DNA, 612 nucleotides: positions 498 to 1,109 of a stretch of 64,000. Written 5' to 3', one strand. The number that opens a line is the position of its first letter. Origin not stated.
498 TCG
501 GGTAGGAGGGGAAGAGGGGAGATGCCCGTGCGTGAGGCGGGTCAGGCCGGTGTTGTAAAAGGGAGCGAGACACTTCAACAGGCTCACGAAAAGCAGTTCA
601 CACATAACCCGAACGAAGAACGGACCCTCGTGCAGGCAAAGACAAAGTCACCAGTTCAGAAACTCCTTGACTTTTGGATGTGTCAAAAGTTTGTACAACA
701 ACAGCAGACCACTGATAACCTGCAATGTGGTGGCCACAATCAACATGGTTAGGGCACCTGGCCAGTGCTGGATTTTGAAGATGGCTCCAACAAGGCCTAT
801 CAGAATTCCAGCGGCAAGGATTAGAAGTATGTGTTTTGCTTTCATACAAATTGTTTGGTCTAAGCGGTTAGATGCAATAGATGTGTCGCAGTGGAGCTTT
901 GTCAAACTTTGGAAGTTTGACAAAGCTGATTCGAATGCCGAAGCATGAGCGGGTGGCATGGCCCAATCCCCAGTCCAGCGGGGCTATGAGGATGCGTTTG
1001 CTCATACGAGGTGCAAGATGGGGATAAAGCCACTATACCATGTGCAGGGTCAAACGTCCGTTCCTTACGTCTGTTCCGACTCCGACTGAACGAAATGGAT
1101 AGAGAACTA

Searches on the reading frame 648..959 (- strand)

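Call 41: search_protein_families(library=pfam, proteins=[window:648-959:-], max_evalue=0.001)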
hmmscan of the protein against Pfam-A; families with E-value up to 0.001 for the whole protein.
window:648-959:- (103 aa): 2 families
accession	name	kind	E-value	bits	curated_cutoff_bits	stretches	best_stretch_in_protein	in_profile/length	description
PF22827.1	GldL_N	-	5.7e-05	23.7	24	1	56-76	10-30/62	GldL N-terminal domain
PF25129.1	Pyr4-TMTC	-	0.00097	19.3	27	0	38-94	103-159/227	Pyr4-like transmembrane terpene cyclases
